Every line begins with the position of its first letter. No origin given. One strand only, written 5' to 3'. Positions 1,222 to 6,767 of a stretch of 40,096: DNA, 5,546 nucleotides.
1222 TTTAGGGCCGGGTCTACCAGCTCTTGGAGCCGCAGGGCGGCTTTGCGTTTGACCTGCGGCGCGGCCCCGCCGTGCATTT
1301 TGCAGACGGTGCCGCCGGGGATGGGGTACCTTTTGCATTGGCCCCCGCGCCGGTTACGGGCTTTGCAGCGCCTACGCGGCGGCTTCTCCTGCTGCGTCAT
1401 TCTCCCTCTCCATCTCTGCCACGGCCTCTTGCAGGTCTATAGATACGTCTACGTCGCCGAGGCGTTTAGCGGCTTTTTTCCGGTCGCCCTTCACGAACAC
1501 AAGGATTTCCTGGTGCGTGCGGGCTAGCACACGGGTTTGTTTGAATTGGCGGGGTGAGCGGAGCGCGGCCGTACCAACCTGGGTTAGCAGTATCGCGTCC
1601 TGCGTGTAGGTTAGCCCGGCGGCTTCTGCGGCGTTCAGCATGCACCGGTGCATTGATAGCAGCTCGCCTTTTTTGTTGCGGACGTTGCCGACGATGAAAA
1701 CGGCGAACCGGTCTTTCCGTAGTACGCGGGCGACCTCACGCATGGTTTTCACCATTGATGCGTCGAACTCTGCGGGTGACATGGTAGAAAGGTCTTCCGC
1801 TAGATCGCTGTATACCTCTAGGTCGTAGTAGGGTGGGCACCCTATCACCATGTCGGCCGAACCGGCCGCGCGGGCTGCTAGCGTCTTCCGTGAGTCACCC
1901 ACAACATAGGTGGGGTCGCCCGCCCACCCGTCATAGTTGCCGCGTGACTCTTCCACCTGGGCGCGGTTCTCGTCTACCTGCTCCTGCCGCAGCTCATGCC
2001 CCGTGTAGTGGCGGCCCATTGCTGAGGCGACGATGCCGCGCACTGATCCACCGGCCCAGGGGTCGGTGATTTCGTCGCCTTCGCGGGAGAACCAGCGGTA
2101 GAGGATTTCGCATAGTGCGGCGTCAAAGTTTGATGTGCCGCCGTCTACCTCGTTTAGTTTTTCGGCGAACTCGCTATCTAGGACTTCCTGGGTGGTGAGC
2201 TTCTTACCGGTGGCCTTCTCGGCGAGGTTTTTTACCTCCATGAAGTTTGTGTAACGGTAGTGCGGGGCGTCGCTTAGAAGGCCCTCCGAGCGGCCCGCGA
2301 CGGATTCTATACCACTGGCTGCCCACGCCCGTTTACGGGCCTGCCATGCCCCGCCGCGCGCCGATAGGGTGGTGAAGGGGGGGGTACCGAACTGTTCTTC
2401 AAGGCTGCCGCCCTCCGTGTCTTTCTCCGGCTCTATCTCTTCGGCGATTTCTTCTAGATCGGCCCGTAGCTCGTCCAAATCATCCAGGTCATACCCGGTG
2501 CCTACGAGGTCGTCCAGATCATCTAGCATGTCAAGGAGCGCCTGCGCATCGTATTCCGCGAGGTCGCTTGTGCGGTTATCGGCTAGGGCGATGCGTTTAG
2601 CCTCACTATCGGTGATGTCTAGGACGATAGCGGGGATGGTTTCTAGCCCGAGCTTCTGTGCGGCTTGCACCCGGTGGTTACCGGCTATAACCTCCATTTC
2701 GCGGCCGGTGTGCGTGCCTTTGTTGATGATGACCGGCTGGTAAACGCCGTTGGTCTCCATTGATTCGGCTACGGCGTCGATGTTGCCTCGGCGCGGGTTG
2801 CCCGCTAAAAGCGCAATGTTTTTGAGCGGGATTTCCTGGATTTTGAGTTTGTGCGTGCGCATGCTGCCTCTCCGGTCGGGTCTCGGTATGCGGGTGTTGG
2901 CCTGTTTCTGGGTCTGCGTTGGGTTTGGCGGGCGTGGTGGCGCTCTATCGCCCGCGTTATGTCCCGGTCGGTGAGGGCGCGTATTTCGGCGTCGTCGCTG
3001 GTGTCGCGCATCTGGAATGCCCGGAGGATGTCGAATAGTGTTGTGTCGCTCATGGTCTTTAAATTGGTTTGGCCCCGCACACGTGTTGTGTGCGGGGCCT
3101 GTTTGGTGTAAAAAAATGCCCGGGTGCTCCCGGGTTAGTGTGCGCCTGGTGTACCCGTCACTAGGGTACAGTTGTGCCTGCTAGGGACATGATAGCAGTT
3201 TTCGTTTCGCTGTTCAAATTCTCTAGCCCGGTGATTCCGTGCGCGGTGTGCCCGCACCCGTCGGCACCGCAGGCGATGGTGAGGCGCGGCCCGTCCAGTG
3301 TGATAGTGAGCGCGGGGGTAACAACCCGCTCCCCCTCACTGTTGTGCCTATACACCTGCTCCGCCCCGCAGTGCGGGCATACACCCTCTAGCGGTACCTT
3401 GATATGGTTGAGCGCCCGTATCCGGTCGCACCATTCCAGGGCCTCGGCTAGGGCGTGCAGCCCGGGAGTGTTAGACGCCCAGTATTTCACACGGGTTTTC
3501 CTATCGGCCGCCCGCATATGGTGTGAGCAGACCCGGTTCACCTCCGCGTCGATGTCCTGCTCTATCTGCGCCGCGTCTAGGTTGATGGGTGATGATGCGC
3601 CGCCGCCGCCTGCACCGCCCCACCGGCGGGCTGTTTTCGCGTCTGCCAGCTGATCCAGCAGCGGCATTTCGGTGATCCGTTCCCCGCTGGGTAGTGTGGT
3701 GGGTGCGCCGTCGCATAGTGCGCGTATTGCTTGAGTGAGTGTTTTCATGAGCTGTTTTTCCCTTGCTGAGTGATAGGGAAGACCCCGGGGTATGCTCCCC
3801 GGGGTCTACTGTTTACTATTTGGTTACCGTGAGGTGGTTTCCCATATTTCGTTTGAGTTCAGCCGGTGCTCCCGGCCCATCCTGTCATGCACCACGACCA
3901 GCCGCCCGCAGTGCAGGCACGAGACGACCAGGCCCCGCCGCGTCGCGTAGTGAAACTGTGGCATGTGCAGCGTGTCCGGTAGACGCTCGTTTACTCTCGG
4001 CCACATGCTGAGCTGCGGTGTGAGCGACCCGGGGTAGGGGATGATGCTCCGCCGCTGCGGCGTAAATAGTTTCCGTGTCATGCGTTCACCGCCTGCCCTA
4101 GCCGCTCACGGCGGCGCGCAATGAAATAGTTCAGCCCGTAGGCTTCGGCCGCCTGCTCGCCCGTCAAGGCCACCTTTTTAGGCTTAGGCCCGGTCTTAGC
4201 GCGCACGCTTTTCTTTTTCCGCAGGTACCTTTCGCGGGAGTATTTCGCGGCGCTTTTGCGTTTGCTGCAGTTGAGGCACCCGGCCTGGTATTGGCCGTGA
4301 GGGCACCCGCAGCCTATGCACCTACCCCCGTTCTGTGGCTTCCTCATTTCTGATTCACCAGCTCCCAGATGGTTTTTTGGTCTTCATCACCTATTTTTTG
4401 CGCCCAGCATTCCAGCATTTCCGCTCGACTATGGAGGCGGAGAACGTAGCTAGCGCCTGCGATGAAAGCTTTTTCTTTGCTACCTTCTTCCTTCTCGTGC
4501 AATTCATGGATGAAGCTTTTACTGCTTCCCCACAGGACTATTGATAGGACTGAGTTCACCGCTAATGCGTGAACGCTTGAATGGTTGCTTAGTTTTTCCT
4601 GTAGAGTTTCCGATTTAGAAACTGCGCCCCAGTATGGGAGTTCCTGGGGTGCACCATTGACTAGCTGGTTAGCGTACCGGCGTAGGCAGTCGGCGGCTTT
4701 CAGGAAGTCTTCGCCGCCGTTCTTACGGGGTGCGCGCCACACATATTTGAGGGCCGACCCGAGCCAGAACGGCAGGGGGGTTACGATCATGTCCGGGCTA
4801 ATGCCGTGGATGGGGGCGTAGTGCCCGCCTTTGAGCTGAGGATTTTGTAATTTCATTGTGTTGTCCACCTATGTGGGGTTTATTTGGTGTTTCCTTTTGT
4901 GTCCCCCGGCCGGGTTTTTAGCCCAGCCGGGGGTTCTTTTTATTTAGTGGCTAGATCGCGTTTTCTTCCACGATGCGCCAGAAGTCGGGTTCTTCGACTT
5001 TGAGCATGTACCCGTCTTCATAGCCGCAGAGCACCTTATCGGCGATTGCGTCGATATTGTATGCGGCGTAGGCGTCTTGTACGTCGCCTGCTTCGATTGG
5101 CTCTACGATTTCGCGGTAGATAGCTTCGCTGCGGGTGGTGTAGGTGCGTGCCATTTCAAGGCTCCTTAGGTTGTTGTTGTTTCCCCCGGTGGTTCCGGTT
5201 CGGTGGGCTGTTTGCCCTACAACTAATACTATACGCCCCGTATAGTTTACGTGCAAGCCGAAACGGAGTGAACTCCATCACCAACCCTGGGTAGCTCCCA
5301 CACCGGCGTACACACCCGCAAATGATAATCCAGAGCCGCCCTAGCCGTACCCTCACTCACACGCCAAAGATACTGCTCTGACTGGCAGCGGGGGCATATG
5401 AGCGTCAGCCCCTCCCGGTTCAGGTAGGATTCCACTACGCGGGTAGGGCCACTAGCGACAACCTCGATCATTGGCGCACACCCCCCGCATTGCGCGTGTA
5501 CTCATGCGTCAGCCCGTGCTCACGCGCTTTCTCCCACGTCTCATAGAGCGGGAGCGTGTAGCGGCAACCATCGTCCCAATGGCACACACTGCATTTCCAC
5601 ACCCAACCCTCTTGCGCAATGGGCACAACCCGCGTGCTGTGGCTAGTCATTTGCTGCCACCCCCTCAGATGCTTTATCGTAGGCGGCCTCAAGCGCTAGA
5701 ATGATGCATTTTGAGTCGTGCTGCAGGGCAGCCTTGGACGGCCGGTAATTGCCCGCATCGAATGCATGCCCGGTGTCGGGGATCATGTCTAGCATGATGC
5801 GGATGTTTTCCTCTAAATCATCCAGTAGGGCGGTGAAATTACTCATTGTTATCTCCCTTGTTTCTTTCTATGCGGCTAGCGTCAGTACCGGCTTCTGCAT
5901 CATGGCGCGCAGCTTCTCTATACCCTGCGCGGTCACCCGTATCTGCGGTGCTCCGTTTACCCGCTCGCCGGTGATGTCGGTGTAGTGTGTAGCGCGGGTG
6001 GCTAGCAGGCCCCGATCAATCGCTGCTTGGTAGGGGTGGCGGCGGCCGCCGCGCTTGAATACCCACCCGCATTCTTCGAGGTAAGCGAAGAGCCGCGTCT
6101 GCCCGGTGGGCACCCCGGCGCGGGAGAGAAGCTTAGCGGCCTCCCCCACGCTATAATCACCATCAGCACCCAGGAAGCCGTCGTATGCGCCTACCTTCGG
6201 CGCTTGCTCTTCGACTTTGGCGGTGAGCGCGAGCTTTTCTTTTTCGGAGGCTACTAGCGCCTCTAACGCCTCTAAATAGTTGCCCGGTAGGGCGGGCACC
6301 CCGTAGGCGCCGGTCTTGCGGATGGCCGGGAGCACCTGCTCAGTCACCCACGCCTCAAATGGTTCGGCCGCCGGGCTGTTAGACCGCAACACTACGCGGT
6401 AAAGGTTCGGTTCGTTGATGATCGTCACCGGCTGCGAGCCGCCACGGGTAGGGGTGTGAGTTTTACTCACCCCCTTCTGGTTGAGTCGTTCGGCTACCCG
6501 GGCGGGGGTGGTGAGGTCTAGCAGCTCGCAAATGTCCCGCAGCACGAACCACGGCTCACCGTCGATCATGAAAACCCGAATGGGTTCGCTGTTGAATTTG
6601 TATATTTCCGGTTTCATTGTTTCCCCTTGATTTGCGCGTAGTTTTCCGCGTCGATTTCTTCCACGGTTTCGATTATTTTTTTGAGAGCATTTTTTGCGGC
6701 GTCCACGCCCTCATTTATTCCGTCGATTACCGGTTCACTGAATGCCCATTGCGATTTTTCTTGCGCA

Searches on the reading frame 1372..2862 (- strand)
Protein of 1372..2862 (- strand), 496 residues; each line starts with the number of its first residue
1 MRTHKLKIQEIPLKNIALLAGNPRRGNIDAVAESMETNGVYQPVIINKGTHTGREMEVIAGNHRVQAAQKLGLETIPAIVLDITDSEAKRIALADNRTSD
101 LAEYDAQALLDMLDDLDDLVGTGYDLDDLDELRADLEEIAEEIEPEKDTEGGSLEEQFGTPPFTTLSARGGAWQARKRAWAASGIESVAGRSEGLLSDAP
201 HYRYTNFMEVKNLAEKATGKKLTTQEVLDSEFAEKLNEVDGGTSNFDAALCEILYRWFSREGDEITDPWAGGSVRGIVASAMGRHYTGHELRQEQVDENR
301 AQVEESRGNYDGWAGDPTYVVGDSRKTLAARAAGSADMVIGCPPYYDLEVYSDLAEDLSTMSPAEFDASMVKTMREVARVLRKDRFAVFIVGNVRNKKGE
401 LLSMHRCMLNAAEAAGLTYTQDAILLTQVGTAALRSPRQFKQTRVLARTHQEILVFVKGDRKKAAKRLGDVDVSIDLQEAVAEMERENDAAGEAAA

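Call 49: search_protein_families(library=phrogs, max_evalue=0.00001, proteins=[window:1372-2862:-])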
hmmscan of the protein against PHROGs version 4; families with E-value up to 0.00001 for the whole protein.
window:1372-2862:- (496 aa): 19 families
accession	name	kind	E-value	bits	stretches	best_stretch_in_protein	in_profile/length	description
phrog_498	-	other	8.6e-99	332.8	2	235-492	351-630/633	DNA methyltransferase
phrog_12517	-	unknown function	3.2e-84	283.8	1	206-472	47-315/316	-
phrog_723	-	DNA, RNA and nucleotide metabolism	5.6e-43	148.3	1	4-155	9-163/223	ParB-like partition protein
phrog_620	-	DNA, RNA and nucleotide metabolism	3.1e-38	133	1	3-158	4-160/217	ParB-like partition protein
phrog_8071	-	DNA, RNA and nucleotide metabolism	1.2e-35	124.5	1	4-152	3-147/389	ParB-like partition protein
phrog_6392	-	DNA, RNA and nucleotide metabolism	8.4e-21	76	1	11-149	13-159/268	ParB-like partition protein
phrog_940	-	DNA, RNA and nucleotide metabolism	7.7e-20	72.5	1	5-150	3-148/388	nuclease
phrog_15396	-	DNA, RNA and nucleotide metabolism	2.4e-19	71.2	1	7-193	3-203/258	ParB-like partition nuclease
phrog_4715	-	DNA, RNA and nucleotide metabolism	3.1e-18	66.5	1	4-107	143-249/630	ParB-like partition protein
phrog_3264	-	DNA, RNA and nucleotide metabolism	3.6e-17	64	1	6-98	47-140/337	ParB-like partition protein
phrog_9353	-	unknown function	6.3e-12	46.9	1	7-147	10-152/245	-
phrog_6218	-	DNA, RNA and nucleotide metabolism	1e-11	45.7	1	9-105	6-106/506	ParB-like partition protein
phrog_930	-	DNA, RNA and nucleotide metabolism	5.4e-11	43.8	1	27-141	29-141/223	ParB-like partition protein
phrog_3951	-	unknown function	1.5e-09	38.8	1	4-94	14-109/301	-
phrog_7405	-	unknown function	1.8e-09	38.6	1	50-142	67-163/250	-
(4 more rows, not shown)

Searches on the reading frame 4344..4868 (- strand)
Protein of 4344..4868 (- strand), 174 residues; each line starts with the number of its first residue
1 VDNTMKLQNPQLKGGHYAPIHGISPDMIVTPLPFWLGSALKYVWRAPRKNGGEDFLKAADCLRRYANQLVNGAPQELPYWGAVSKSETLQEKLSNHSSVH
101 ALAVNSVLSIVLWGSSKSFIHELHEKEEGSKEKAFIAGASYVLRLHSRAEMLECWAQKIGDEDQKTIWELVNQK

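Call 49: search_protein_families(library=phrogs, max_evalue=0.00001, proteins=[window:4344-4868:-])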
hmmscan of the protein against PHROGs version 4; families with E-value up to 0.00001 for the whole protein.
window:4344-4868:- (174 aa): 3 families
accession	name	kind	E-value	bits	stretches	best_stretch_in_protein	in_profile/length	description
phrog_236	-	other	7e-09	36.8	1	11-75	241-311/431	nucleotide kinase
phrog_1689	-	other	1.4e-06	29.3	1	34-67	198-232/243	nucleotide kinase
phrog_11324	-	other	1.9e-06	29.5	1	27-62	28-64/139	nucleotide kinase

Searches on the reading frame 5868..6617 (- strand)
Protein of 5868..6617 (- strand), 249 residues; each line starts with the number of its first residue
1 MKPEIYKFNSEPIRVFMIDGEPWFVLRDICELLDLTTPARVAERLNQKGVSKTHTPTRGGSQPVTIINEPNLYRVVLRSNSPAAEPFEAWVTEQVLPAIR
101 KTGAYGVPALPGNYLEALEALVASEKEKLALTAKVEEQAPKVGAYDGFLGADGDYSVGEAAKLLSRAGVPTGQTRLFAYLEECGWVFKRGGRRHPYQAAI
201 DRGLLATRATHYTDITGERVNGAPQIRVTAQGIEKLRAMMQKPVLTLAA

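Call 49: search_protein_families(library=phrogs, max_evalue=0.00001, proteins=[window:5868-6617:-])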
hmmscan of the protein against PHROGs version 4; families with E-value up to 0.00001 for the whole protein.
window:5868-6617:- (249 aa): 13 families
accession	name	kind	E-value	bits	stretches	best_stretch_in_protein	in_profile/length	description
phrog_130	-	transcription regulation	2.1e-67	229.2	1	2-242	157-410/480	anti-repressor Ant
phrog_2899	-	transcription regulation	8.2e-34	118.4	1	5-117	9-123/263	anti-repressor Ant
phrog_2593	-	transcription regulation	1.6e-32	114.3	1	6-217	25-217/255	anti-repressor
phrog_5060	-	transcription regulation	6.2e-30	105.9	1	4-114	8-127/224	anti-repressor Ant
phrog_245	-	transcription regulation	4.3e-29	103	1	5-124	43-159/319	anti-repressor Ant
phrog_63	-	transcription regulation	4.7e-29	103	1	50-242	172-358/431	anti-repressor Ant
phrog_463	-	transcription regulation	5.6e-27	95.8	1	4-127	6-135/250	anti-repressor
phrog_25722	-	unknown function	6.3e-25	88.7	1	5-108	6-111/150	-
phrog_7940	-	unknown function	5.9e-24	86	1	4-106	5-108/252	-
phrog_2011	-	transcription regulation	1.2e-20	75.4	1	6-110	7-121/275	anti-repressor Ant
phrog_9976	-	transcription regulation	1.2e-17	65.4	1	6-105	4-104/188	anti-repressor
phrog_2977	-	transcription regulation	1.7e-13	51.6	1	2-81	63-147/150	anti-repressor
phrog_9438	-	transcription regulation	5.5e-09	36.9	1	135-231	5-104/121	anti-repressor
